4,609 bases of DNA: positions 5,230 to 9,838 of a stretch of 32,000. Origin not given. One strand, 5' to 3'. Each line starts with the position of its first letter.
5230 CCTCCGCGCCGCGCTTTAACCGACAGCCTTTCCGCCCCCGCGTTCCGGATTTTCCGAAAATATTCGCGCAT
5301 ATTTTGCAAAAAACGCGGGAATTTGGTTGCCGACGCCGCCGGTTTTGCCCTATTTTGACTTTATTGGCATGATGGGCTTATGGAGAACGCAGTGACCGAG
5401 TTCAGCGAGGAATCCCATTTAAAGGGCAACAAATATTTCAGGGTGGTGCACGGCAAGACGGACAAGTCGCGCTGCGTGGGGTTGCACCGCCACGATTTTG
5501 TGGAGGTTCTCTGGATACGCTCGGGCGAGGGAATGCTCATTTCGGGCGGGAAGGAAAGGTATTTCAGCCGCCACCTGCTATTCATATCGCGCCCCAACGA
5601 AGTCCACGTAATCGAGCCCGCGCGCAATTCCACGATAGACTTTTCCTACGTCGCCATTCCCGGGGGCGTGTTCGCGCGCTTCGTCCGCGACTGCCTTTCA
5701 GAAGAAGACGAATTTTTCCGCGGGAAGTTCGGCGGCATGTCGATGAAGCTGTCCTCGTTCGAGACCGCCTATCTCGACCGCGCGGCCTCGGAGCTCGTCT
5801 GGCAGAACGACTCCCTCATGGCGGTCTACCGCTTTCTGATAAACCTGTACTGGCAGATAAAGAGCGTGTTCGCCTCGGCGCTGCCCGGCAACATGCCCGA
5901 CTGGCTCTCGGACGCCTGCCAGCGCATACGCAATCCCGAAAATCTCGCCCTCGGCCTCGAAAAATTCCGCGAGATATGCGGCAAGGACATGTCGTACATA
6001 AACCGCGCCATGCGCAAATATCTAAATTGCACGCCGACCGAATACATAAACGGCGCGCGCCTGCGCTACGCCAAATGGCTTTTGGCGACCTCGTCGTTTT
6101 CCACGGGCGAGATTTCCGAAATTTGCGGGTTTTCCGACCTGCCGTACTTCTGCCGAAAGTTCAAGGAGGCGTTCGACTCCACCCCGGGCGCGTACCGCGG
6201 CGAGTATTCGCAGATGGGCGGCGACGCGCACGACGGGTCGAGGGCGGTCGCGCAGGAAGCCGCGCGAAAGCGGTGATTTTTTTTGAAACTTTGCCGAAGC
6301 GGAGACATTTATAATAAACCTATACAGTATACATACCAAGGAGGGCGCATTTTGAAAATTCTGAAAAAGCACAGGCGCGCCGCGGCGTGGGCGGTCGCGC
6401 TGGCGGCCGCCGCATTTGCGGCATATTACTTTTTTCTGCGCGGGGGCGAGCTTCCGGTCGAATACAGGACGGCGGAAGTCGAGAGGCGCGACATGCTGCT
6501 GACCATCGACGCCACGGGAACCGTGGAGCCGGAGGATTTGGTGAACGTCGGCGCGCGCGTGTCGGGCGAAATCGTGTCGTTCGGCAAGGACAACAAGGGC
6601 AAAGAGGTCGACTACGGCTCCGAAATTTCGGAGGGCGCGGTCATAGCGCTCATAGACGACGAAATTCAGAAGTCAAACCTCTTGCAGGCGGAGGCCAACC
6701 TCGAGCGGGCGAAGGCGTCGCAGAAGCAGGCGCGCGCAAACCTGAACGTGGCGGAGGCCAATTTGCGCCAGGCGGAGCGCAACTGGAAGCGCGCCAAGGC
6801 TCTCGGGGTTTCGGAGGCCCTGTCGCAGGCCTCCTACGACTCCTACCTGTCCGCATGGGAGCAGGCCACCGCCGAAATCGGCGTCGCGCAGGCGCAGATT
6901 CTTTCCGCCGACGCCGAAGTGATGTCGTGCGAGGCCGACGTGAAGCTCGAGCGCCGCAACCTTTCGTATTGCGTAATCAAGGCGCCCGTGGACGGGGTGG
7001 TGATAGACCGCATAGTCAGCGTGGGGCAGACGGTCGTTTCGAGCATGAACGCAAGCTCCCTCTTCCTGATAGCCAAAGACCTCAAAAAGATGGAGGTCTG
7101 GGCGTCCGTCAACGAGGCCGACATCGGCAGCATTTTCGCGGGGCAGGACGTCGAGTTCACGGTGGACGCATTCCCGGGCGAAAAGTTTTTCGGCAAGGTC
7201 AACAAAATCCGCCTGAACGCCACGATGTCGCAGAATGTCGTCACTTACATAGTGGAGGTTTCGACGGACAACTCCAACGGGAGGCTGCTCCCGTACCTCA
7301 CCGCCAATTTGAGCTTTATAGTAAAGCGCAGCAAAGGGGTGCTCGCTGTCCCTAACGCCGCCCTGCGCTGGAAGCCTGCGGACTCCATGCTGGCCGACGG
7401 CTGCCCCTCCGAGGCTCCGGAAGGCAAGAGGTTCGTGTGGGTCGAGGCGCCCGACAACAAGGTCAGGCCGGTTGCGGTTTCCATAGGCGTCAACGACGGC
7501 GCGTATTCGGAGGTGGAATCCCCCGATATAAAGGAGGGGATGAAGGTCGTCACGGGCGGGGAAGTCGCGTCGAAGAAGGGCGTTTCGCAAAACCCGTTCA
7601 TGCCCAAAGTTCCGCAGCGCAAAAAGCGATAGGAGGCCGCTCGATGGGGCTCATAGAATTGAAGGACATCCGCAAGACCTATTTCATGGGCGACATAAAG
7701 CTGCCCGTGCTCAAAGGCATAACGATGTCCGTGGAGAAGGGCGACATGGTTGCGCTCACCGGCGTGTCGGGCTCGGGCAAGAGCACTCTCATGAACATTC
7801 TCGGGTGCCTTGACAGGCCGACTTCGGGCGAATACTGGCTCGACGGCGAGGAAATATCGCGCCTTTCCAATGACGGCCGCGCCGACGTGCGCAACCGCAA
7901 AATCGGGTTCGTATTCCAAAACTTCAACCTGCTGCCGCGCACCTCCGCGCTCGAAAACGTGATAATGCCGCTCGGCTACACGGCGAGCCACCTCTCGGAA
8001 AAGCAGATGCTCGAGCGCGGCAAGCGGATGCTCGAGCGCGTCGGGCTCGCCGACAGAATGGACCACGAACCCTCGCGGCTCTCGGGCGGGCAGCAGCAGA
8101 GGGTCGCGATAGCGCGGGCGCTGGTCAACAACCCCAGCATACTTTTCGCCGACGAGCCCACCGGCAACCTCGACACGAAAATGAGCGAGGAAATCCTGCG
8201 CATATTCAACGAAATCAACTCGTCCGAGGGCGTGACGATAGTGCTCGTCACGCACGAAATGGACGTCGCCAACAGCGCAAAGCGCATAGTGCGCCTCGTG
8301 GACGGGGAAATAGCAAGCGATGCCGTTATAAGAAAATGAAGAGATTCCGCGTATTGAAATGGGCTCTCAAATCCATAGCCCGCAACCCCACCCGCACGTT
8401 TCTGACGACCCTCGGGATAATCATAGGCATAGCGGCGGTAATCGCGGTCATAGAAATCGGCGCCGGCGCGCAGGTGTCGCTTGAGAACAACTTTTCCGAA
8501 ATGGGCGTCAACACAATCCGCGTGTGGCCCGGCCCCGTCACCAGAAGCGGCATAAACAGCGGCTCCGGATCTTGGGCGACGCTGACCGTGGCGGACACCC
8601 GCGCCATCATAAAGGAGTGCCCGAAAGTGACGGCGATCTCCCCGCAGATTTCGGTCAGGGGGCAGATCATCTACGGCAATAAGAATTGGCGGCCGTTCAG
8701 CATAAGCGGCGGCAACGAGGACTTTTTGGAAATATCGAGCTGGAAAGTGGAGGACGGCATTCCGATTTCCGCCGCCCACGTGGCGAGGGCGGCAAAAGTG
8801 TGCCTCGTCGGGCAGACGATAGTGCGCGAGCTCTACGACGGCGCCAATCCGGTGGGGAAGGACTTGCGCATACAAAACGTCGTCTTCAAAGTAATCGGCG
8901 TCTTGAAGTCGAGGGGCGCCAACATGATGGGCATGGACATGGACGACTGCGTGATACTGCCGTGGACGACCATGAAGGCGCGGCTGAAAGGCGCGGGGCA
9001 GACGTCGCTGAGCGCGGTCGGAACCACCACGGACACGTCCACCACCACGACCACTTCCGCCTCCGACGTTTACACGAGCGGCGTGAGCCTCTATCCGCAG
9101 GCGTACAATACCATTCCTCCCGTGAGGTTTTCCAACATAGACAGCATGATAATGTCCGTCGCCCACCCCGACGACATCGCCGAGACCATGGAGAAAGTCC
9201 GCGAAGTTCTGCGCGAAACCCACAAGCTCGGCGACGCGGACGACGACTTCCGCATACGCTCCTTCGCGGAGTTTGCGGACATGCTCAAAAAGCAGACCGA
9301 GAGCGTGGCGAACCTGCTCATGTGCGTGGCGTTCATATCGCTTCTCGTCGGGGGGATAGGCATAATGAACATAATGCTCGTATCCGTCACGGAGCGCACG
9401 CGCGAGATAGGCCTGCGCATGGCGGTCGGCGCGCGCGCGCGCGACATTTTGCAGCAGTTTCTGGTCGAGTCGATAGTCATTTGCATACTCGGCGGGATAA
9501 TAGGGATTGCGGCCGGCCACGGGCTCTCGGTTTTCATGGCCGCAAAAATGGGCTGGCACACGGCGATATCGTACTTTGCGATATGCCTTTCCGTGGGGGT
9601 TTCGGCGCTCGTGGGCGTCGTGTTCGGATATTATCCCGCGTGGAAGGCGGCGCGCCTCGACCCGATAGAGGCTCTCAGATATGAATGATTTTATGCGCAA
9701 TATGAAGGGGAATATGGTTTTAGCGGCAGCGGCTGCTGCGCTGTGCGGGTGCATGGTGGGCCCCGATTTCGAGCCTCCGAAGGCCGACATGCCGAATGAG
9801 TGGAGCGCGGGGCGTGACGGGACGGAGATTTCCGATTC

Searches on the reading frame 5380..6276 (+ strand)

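Call 6: search_protein_families(library=pfam, proteins=[window:5380-6276:+], max_evalue=0.001)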
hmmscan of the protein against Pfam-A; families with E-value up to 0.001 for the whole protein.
window:5380-6276:+ (298 aa): 3 families
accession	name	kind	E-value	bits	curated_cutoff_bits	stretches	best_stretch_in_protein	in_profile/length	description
PF12833.13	HTH_18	-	3.4e-16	59.7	33.6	1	205-273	10-78/80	Helix-turn-helix domain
PF00165.29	HTH_AraC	-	1.6e-12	47.6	26.6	1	237-273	6-41/42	Bacterial regulatory helix-turn-helix proteins, AraC family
PF02311.25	AraC_binding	-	2.9e-06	27.5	21.1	1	26-109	10-92/135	AraC-like ligand binding domain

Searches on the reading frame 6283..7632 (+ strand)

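Call 6: search_protein_families(library=pfam, proteins=[window:6283-7632:+], max_evalue=0.001)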
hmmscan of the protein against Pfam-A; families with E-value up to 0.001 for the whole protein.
window:6283-7632:+ (449 aa): 2 families
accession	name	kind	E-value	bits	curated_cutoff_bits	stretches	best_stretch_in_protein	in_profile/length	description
PF16576.10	HlyD_D23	-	1.2e-16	61.1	30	1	74-339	5-212/214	Barrel-sandwich domain of CusB or HlyD membrane-fusion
PF13437.12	HlyD_3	-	5.9e-12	46.7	22.2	1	231-330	1-97/106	HlyD family secretion protein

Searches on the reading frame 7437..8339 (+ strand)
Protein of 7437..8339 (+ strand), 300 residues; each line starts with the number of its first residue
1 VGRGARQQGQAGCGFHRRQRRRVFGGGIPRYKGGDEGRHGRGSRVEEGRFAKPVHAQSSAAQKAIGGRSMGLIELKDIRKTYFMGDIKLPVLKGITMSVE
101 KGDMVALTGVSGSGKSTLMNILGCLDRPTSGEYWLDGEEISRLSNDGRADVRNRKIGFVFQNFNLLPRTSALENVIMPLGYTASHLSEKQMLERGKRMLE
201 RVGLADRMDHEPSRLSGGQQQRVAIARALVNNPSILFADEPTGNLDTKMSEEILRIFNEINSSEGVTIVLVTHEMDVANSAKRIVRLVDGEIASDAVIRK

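Call 6: search_protein_families(library=pfam, proteins=[window:7437-8339:+], max_evalue=0.001)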
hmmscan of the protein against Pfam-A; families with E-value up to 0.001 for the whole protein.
window:7437-8339:+ (300 aa): 4 families
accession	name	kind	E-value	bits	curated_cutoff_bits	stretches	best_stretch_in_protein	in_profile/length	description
PF00005.33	ABC_tran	-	1.1e-34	120.4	25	1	92-242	1-136/137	ABC transporter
PF13304.12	AAA_21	-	1.8e-08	35.3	27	0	220-274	243-299/304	AAA domain, putative AbiEii toxin, Type IV TA system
PF13555.12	AAA_29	-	0.0003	20.9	27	1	96-119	16-39/61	P-loop containing region of AAA domain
PF02463.25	SMC_N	-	0.00053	19.9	40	0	103-288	25-212/220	RecF/RecN/SMC N terminal domain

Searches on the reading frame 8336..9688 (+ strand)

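Call 6: search_protein_families(library=pfam, proteins=[window:8336-9688:+], max_evalue=0.001)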
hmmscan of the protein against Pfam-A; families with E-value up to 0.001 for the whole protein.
window:8336-9688:+ (450 aa): 2 families
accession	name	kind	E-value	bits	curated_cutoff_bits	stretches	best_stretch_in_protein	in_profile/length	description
PF12704.14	MacB_PCD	-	1e-41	144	27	1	21-236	1-196/207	MacB-like periplasmic core domain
PF02687.27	FtsX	-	4.4e-20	72.4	25.5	1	330-443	2-120/120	FtsX-like permease C-terminal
